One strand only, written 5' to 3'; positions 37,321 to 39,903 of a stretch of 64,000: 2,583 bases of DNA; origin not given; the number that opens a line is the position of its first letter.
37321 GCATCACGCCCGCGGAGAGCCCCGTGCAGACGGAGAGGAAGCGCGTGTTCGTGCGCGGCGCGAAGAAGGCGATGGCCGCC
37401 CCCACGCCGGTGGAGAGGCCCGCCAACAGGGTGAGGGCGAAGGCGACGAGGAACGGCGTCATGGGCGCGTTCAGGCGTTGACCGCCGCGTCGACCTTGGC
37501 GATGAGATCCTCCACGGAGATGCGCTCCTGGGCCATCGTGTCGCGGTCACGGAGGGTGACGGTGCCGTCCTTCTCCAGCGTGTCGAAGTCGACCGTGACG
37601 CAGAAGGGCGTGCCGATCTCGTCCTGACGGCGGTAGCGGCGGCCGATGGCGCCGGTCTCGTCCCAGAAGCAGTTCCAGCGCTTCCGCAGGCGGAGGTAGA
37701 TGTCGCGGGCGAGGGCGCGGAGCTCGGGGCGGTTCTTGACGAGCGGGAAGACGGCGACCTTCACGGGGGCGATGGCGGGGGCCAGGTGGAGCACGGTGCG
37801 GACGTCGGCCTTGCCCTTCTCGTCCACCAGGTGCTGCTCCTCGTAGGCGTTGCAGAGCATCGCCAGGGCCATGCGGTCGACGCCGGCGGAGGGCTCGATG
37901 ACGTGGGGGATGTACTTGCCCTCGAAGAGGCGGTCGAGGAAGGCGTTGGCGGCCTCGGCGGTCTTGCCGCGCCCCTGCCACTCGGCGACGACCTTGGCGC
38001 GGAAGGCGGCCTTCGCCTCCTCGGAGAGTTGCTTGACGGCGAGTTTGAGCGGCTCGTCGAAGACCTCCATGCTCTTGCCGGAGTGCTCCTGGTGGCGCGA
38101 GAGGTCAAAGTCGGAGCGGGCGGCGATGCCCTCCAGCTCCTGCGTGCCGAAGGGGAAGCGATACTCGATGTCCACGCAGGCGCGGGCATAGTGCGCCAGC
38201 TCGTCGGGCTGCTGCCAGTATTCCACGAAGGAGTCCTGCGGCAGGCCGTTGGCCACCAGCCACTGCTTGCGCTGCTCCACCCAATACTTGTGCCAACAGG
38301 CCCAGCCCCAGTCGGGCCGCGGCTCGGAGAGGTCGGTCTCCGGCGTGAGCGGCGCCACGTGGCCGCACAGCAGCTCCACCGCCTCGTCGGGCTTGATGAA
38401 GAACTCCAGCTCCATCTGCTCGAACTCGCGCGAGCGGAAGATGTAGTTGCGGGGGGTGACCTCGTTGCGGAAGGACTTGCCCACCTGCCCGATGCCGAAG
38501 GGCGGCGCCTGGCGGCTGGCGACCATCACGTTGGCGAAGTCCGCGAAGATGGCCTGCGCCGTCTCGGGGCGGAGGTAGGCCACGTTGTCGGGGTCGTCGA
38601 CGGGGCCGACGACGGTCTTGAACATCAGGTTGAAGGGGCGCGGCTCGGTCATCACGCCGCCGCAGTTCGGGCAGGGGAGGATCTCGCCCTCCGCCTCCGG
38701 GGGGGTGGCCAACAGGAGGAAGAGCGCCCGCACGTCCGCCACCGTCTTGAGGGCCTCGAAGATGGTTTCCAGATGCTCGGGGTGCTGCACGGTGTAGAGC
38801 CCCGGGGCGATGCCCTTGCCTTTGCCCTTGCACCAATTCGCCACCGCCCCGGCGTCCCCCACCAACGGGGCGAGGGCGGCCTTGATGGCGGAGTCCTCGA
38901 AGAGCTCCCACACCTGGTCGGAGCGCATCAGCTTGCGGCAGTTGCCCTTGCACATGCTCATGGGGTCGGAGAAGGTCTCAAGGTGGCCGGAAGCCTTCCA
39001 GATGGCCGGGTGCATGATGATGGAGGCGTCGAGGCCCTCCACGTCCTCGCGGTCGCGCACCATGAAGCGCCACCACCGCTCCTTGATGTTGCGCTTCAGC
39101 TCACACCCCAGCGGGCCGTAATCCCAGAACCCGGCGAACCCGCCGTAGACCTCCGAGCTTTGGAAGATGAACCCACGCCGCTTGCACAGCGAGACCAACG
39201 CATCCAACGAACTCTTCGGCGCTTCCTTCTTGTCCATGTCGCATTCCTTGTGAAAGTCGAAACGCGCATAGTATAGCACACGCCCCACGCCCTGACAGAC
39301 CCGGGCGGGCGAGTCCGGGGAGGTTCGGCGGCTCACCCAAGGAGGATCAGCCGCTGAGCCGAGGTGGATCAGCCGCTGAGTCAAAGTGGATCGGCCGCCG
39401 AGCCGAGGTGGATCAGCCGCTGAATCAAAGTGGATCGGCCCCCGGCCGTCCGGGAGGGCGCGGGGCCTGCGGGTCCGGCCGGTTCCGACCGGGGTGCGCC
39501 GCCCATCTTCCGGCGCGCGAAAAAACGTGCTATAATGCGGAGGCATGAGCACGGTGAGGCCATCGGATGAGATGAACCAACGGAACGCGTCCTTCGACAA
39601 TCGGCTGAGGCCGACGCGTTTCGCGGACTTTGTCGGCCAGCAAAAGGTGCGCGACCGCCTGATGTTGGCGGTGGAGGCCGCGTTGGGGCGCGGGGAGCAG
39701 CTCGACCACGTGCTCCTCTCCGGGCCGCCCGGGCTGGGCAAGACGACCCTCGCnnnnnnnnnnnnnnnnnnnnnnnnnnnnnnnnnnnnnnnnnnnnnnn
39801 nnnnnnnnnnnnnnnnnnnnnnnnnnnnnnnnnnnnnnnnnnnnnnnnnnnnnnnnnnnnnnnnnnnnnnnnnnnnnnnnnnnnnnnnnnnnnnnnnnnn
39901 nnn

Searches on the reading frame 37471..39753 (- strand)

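Call 67: search_protein_families(library=pfam, proteins=[window:37471-39753:-], max_evalue=0.001)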
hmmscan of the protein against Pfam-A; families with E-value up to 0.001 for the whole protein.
window:37471-39753:- (760 aa): 2 families
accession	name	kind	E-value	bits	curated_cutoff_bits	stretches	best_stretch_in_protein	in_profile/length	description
PF03129.25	HGTP_anticodon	-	3.1e-21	75.8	21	1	665-755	1-92/94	Anticodon binding domain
PF00587.30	tRNA-synt_2b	-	8.3e-06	26.4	29.3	1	389-460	8-78/179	tRNA synthetase class II core domain (G, H, P, S and T)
